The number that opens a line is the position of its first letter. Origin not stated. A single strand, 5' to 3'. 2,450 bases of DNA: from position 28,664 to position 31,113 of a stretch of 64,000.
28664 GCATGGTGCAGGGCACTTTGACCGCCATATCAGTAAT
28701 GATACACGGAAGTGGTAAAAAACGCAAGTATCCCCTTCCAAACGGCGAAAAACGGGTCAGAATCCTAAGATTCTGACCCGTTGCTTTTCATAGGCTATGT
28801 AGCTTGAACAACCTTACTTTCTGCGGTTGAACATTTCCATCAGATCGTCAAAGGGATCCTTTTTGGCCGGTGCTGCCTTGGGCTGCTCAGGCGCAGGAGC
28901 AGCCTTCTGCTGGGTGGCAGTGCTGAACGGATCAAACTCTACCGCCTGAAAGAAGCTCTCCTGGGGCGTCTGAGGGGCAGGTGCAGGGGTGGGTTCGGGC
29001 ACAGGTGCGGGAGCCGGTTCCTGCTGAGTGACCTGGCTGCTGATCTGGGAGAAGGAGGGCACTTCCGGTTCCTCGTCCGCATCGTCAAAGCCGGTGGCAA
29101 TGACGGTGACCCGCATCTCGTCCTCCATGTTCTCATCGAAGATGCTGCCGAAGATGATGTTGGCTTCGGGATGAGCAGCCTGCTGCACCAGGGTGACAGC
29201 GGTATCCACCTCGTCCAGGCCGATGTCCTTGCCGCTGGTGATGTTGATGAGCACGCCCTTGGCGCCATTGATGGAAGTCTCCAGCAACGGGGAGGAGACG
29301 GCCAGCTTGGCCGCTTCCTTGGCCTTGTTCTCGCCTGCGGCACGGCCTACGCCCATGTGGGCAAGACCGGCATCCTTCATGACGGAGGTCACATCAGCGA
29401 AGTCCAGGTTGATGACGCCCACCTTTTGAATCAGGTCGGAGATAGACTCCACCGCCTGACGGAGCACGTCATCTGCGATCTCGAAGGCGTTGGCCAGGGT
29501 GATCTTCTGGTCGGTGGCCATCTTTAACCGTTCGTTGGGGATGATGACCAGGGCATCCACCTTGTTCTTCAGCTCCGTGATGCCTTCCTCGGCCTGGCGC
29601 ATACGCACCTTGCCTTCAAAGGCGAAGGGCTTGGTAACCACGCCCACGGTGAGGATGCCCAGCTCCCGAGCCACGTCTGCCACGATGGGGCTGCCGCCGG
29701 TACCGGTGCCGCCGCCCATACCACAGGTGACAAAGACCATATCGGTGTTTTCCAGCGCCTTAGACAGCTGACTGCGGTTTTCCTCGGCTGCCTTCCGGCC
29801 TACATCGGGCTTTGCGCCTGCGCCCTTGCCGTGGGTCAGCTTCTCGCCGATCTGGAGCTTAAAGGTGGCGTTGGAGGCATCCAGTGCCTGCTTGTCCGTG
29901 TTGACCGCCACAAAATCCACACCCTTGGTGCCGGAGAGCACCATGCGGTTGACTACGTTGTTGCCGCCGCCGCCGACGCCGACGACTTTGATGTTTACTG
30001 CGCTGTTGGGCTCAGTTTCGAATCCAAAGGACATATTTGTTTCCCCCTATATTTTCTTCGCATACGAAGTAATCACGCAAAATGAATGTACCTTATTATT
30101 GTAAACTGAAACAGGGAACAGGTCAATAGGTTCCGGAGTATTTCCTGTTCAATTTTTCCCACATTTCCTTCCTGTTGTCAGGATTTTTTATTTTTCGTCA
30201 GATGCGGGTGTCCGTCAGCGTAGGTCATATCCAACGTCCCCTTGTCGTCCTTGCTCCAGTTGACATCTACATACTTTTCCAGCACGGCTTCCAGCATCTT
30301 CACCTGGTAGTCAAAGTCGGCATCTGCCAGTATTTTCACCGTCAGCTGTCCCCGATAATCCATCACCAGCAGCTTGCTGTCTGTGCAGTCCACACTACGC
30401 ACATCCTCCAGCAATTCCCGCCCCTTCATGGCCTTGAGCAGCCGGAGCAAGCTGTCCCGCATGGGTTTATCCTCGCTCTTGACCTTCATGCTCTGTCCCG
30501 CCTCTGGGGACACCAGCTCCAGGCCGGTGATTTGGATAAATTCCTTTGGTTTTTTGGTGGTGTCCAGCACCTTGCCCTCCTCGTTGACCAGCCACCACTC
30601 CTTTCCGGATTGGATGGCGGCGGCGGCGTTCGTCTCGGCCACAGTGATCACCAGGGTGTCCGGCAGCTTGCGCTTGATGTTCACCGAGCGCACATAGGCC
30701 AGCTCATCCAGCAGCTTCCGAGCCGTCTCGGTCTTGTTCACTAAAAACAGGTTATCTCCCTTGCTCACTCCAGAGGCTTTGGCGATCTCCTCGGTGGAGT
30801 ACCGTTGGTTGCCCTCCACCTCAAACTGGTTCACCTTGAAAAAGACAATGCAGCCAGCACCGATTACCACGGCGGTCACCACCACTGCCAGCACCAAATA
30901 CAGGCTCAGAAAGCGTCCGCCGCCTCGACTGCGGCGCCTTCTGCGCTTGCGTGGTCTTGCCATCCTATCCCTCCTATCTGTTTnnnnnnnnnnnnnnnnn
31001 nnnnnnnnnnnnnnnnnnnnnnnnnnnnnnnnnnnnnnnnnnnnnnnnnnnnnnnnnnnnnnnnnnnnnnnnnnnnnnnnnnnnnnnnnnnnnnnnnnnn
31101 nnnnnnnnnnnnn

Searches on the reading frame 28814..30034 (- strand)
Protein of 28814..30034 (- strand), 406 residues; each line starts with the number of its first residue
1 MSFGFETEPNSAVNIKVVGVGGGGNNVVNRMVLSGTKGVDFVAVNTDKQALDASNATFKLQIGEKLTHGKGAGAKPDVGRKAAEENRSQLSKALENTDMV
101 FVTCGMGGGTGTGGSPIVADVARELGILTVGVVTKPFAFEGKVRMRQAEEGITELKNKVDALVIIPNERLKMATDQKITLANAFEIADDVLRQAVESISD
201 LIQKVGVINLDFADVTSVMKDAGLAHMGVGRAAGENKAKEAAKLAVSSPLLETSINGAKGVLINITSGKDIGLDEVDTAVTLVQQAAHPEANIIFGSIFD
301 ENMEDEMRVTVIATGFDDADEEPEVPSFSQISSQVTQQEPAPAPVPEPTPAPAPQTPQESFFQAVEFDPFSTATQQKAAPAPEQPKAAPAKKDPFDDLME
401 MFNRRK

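Call 5: search_protein_families(library=pfam, proteins=[window:28814-30034:-])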
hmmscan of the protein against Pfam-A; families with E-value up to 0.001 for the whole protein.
window:28814-30034:- (406 aa): 2 families
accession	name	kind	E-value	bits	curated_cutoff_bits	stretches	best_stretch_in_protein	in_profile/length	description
PF00091.31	Tubulin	-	2.2e-48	165.5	33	1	14-171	1-186/190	Tubulin/FtsZ family, GTPase domain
PF12327.13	FtsZ_C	-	6.8e-37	126.1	27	1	223-317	1-95/95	FtsZ family, C-terminal domain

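Call 25: find_encoding_contigs(protein=window:28814-30034:-, flank=3000, max_places=6)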
Protein window:28814-30034:- (406 aa): 24 contigs read that carry it; 6 places shown.
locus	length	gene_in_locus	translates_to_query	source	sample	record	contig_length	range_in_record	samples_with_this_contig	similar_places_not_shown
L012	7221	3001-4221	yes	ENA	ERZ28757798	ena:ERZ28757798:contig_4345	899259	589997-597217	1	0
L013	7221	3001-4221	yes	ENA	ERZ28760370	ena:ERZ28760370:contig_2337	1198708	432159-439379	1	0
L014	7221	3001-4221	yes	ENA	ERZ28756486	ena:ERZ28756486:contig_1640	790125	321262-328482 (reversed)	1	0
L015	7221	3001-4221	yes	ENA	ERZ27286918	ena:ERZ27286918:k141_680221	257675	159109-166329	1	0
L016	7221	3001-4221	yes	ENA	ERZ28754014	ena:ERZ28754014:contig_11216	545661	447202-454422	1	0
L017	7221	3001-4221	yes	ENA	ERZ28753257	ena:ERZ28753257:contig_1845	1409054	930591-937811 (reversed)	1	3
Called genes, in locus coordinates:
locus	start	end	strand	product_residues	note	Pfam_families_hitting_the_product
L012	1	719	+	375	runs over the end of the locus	PF03033:Glyco_transf_28, PF04101:Glyco_tran_28_C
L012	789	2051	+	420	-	PF00275:EPSP_synthase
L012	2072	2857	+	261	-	PF08478:POTRA_1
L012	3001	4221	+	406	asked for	PF00091:Tubulin, PF12327:FtsZ_C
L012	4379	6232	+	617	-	PF00270:DEAD, PF00271:Helicase_C, PF16124:RecQ_Zn_bind, PF09382:RQC, PF00570:HRDC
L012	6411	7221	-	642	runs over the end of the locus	PF00724:Oxidored_FMN, PF00890:FAD_binding_2 (weak), PF01266:DAO (weak), PF07992:Pyr_redox_2, PF12831:FAD_oxidored, PF13450:NAD_binding_8, PF13738:Pyr_redox_3, PF00070:Pyr_redox, +6 more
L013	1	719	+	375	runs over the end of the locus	PF03033:Glyco_transf_28, PF04101:Glyco_tran_28_C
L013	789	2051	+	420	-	PF00275:EPSP_synthase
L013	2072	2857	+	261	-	PF08478:POTRA_1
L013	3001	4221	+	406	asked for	PF00091:Tubulin, PF12327:FtsZ_C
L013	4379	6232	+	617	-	PF00270:DEAD, PF00271:Helicase_C, PF16124:RecQ_Zn_bind, PF09382:RQC, PF00570:HRDC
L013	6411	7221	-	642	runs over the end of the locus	PF00724:Oxidored_FMN, PF00890:FAD_binding_2 (weak), PF01266:DAO (weak), PF07992:Pyr_redox_2, PF12831:FAD_oxidored, PF13450:NAD_binding_8, PF13738:Pyr_redox_3, PF00070:Pyr_redox, +6 more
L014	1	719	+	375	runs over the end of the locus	PF03033:Glyco_transf_28, PF04101:Glyco_tran_28_C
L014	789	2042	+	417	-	PF00275:EPSP_synthase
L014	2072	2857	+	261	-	PF08478:POTRA_1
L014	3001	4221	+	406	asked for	PF00091:Tubulin, PF12327:FtsZ_C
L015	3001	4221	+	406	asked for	PF00091:Tubulin, PF12327:FtsZ_C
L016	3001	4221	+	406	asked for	PF00091:Tubulin, PF12327:FtsZ_C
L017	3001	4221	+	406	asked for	PF00091:Tubulin, PF12327:FtsZ_C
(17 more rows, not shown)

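Call 33: list_cluster_members(proteins=[window:28814-30034:-, window:26455-28383:+, window:4500-6443:-, P0121, window:25523-26398:+, window:17821-19035:+])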
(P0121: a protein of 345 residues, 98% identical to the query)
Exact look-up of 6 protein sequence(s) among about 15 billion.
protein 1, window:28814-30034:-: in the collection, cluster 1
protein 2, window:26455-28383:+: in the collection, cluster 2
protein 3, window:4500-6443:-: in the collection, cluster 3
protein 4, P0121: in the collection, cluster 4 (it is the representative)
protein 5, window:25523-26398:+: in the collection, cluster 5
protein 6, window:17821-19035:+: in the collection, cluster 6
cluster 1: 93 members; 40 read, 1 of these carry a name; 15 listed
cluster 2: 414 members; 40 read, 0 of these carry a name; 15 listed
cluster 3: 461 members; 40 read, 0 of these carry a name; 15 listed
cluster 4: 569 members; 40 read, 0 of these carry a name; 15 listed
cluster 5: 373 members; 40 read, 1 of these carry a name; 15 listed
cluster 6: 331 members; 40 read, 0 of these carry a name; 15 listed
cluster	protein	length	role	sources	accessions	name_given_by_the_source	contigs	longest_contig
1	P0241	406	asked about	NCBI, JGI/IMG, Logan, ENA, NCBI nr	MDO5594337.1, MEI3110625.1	MAG: cell division protein FtsZ [Eubacteriales bacterium] | cell division protein FtsZ | cell division protein FtsZ [Eubacteriales bacterium]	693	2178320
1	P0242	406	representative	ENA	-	-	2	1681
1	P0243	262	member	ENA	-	-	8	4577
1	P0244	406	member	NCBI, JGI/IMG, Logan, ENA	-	-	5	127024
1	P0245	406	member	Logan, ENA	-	-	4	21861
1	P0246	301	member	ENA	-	-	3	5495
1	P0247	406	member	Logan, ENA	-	-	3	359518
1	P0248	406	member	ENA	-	-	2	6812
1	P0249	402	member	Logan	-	-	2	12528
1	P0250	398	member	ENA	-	-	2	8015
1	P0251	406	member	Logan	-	-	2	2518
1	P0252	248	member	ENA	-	-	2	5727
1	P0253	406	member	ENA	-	-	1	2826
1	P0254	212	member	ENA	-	-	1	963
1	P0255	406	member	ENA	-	-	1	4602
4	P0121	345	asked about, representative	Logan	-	-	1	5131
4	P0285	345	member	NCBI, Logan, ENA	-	-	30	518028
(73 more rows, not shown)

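Call 34: find_encoding_contigs(protein=P0285, flank=10000, max_places=10)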
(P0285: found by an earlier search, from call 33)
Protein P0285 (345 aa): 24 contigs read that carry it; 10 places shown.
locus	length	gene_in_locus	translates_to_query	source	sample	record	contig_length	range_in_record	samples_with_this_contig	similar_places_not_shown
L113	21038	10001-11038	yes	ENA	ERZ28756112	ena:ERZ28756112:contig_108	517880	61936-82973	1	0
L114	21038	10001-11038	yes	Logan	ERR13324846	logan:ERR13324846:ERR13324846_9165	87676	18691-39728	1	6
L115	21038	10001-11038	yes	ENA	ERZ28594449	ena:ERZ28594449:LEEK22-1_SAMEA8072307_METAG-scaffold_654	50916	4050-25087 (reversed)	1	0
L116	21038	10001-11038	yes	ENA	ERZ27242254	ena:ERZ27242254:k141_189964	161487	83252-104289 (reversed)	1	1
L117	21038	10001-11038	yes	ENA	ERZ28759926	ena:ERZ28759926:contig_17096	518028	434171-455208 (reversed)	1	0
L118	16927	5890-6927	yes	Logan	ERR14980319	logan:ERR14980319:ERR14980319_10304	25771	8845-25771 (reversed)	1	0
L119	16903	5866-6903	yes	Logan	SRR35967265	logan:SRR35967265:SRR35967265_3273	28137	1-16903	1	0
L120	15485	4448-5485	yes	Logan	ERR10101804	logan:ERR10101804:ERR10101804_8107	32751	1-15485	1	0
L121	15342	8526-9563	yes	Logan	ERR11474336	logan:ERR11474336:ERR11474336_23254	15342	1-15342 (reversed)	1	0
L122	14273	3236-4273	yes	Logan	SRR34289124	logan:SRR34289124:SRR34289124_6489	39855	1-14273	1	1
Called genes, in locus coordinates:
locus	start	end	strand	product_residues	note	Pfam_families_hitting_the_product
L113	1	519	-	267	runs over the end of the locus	PF00378:ECH_1, PF16113:ECH_2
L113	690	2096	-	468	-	PF00171:Aldedh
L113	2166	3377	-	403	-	PF02515:CoA_transf_3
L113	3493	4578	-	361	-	PF00465:Fe-ADH, PF13685:Fe-ADH_2, PF25137:ADH_Fe_C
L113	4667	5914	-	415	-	PF00083:Sugar_tr (faint), PF07690:MFS_1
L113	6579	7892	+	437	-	PF02447:GntP_permease (weak)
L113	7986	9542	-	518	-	PF17853:GGDEF_2 (weak), PF13556:HTH_30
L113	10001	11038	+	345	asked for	PF00756:Esterase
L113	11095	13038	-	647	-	PF00724:Oxidored_FMN, PF02826:2-Hacid_dh_C (faint), PF00890:FAD_binding_2 (weak), PF01266:DAO (weak), PF07992:Pyr_redox_2, PF12831:FAD_oxidored (weak), PF13450:NAD_binding_8, PF13434:Lys_Orn_oxgnase (weak), +8 more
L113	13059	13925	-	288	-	-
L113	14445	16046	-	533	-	PF13556:HTH_30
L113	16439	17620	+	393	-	PF00465:Fe-ADH, PF13685:Fe-ADH_2, PF25137:ADH_Fe_C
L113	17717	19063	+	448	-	PF00171:Aldedh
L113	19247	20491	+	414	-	PF07690:MFS_1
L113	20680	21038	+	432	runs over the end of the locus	PF07690:MFS_1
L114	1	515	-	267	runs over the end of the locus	PF00378:ECH_1, PF16113:ECH_2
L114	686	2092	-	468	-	PF00171:Aldedh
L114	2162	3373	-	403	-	PF02515:CoA_transf_3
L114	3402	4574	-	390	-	PF00465:Fe-ADH, PF13685:Fe-ADH_2, PF25137:ADH_Fe_C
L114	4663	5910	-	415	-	PF00083:Sugar_tr (faint), PF07690:MFS_1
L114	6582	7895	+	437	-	PF02447:GntP_permease (weak)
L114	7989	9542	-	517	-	PF17853:GGDEF_2 (weak), PF13556:HTH_30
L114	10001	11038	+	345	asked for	PF00756:Esterase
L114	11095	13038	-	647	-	PF00724:Oxidored_FMN, PF02826:2-Hacid_dh_C (faint), PF00890:FAD_binding_2 (weak), PF01266:DAO (weak), PF07992:Pyr_redox_2, PF12831:FAD_oxidored (weak), PF13450:NAD_binding_8, PF13434:Lys_Orn_oxgnase (weak), +8 more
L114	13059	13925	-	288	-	-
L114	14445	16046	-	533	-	PF13556:HTH_30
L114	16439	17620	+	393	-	PF00465:Fe-ADH, PF13685:Fe-ADH_2, PF25137:ADH_Fe_C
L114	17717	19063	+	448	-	PF00171:Aldedh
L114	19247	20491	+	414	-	PF07690:MFS_1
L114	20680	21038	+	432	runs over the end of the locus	PF07690:MFS_1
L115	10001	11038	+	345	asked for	PF00756:Esterase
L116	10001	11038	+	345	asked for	PF00756:Esterase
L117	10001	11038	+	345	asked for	PF00756:Esterase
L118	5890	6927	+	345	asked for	PF00756:Esterase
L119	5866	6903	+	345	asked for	PF00756:Esterase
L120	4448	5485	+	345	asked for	PF00756:Esterase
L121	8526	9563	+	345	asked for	PF00756:Esterase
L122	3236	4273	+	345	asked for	PF00756:Esterase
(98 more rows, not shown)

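Call 44: search_protein_families(library=ncbifam, proteins=[L114:686-2092:-, L114:2162-3373:-, L114:3402-4574:-], max_evalue=1e-10)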
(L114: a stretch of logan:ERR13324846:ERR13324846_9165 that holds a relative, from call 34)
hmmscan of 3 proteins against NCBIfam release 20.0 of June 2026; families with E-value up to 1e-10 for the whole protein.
L114:686-2092:- (468 aa): 6 families
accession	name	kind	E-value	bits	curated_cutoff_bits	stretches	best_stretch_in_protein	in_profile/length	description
NF010378.0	PRK13805.1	equivalog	5.2e-100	335.6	951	1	5-444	11-451/872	bifunctional acetaldehyde-CoA/alcohol dehydrogenase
TIGR02518.1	EutH_ACDH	equivalog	1e-90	305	620.1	1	11-446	11-445/488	acetaldehyde dehydrogenase (acetylating)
NF047625.1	AcylSulfactDhSauS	equivalog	2e-85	287.3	600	1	7-451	3-449/464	acylating sulfoacetaldehyde dehydrogenase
NF011927.0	PRK15398.1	subfamily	2.3e-62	211.2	403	1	6-402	34-418/465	aldehyde dehydrogenase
TIGR01804.1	BADH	equivalog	6.5e-11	41.4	668.6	0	10-396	37-427/467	betaine-aldehyde dehydrogenase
NF001221.0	PRK00197.1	equivalog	9.9e-11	41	289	0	82-274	88-281/418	glutamate-5-semialdehyde dehydrogenase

L114:2162-3373:- (403 aa): 7 families
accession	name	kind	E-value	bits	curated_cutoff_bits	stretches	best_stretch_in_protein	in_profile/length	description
NF052585.1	SucGlutTfsCaiB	equivalog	2.4e-80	270.1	750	1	8-383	10-389/394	succinate--glutarate CoA-transferase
NF008511.0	PRK11430.1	equivalog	6.9e-79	265.7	522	1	5-320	9-324/381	CoA:oxalate CoA-transferase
NF041294.1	Scnl_mescCoAtase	equivalog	1.3e-76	258.3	700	1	6-380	4-381/381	succinyl-CoA:mesaconate CoA-transferase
NF003809.0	PRK05398.1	subfamily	3.5e-71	240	442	2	7-205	6-205/416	formyl-CoA transferase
TIGR03253.1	oxalate_frc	equivalog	1e-67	228.7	504.2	1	7-395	5-413/416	formyl-CoA transferase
NF002914.1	PRK03525.1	equivalog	4.7e-39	134.4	413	1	7-400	11-399/400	L-carnitine CoA-transferase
TIGR04253.1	mesacon_CoA_iso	equivalog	2.1e-14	53.4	725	1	7-392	4-394/403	2-methylfumaryl-CoA isomerase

L114:3402-4574:- (390 aa): 13 families
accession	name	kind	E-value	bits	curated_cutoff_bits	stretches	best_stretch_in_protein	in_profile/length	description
NF053866.1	CholDhdGbsBBac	equivalog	1.5e-74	251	550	1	11-358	17-363/392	choline dehydrogenase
NF041833.1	Fe_ADH_ErcA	equivalog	9.1e-72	242.3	550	1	9-351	8-347/382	alcohol dehydrogenase-like regulatory protein ErcA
TIGR02638.1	lactal_redase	equivalog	1.1e-67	228.6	523.15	1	14-343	12-339/379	lactaldehyde reductase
NF010378.0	PRK13805.1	equivalog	5e-61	206.6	951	1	10-312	462-787/872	bifunctional acetaldehyde-CoA/alcohol dehydrogenase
NF007911.0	PRK10624.1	equivalog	1e-59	202.4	537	1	14-344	13-339/382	lactaldehyde reductase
NF058672.1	4HyButDHCUPNE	equivalog_domain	3.8e-59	200.8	500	1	11-343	9-334/378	4-hydroxybutyrate dehydrogenase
NF050025.1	SulfAcetaldRedSarD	equivalog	8.7e-52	176.3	700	1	6-353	5-351/385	sulfoacetaldehyde reductase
NF007363.0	PRK09860.1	equivalog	1.4e-51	175.8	581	1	24-342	24-338/383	L-threonine dehydrogenase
NF011998.0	PRK15454.1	equivalog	1.9e-45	155.3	556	1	10-313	28-327/395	ethanolamine utilization ethanol dehydrogenase EutG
TIGR03405.1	Phn_Fe-ADH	equivalog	4.5e-45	154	423.7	1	8-303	3-296/355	iron-containing alcohol dehydrogenase PsrA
TIGR04266.1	NDMA_methanol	equivalog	7.8e-33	113.9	625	1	8-342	15-349/420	NDMA-dependent methanol dehydrogenase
NF011717.0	PRK15138.1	equivalog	1.4e-26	93.5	645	1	2-343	2-342/387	alcohol dehydrogenase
NF041822.1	daptide_DH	equivalog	8.2e-17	61.1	300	1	33-239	2-212/363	daptide-type RiPP biosynthesis dehydogenase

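Call 61: search_protein_families(library=ncbifam, proteins=[L114:3-515:-, L114:4663-5910:-], max_evalue=0.00001)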
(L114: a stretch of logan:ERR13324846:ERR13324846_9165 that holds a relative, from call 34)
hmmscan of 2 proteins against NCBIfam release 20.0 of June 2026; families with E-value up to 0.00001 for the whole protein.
L114:3-515:- (171 aa): 68 families (the best 25 are shown)
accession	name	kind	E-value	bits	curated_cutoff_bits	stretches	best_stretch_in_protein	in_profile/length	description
NF046063.1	oxepin_alt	equivalog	2.3e-40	138.7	300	1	14-170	5-161/254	oxepin-CoA hydrolase, alternative type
NF005804.0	PRK07659.1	equivalog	5.8e-36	124.3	311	1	7-169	4-163/260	enoyl-CoA hydratase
NF005700.0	PRK07511.1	subfamily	2.2e-35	122.5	274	1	15-170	9-164/260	enoyl-CoA hydratase family protein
NF004525.0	PRK05870.1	equivalog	2.4e-35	122.7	285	1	9-170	3-161/249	enoyl-CoA hydratase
NF006107.0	PRK08258.1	equivalog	4.1e-34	118.1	330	1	5-170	13-180/277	enoyl-CoA hydratase family protein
NF005575.0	PRK07260.1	equivalog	5.3e-33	114.5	335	1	8-170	3-166/263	enoyl-CoA hydratase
NF004635.0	PRK05981.1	equivalog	1.1e-32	113.7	351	1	9-169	4-168/266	enoyl-CoA hydratase/isomerase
NF050134.1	TdecoylIsomFabM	equivalog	1.1e-32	113.5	400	1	9-170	2-164/261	trans-2-decenoyl-ACP isomerase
NF006699.0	PRK09245.1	subfamily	1.3e-32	113.2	354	1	9-170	3-169/266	crotonase/enoyl-CoA hydratase family protein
NF006109.0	PRK08260.1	subfamily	5.2e-32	111.3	320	1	9-170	4-179/296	enoyl-CoA hydratase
TIGR02280.1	PaaB1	equivalog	1.3e-31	110.1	345.15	1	12-170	2-159/256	2-(1,2-epoxy-1,2-dihydrophenyl)acetyl-CoA isomerase PaaG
NF004127.0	PRK05617.1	subfamily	5.8e-29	101.5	274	1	7-161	7-162/356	3-hydroxyisobutyryl-CoA hydrolase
NF005803.0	PRK07658.1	equivalog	6.6e-28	97.8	313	1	11-170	4-160/257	enoyl-CoA hydratase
NF004857.0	PRK06210.1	equivalog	1.7e-27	96.6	341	1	7-171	6-178/275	enoyl-CoA hydratase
NF004475.0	PRK05809.1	subfamily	1.8e-27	96.5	394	1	9-170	4-163/260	short-chain-enoyl-CoA hydratase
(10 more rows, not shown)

L114:4663-5910:- (415 aa): 6 families
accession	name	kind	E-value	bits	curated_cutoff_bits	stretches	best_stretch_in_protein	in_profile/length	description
NF049980.1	SfMCT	equivalog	3.3e-64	216.9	320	1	12-390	2-378/378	L-lactate MFS transporter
TIGR00890.1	2A0111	subfamily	2.1e-38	132.3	374.85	1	16-388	7-368/377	oxalate/formate antiport family MFS transporter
TIGR04259.1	oxa_formateAnti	equivalog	4.5e-21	75.2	335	1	20-406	11-397/405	oxalate/formate MFS antiporter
NF038246.1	bile_salt_MFS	equivalog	1.1e-10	41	400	1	32-395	26-397/408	conjugated bile salt MFS transporter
TIGR00896.1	CynX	subfamily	6e-06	25.6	406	1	57-370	46-342/355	CynX/NimT family MFS transporter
TIGR00892.1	2A0113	subfamily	6.4e-06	25.1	586.1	0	25-195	32-199/455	monocarboxylate transporter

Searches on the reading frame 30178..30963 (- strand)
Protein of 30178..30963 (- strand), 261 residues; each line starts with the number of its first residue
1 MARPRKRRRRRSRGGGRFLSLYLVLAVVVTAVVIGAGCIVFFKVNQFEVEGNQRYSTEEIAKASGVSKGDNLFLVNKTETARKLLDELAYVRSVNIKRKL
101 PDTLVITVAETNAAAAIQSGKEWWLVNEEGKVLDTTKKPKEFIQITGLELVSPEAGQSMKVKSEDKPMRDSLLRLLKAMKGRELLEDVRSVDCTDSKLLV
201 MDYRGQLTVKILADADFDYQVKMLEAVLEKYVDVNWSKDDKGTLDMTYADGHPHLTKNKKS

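Call 5: search_protein_families(library=pfam, proteins=[window:30178-30963:-])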
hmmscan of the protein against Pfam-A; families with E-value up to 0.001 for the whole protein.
window:30178-30963:- (261 aa): 2 families
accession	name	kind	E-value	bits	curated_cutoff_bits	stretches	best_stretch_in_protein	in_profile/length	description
PF08478.15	POTRA_1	-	4.2e-18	65.8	23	1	42-110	1-68/69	POTRA domain, FtsQ-type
PF07244.20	POTRA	-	0.00016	22.7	21.3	1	43-110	2-78/79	Surface antigen variable number repeat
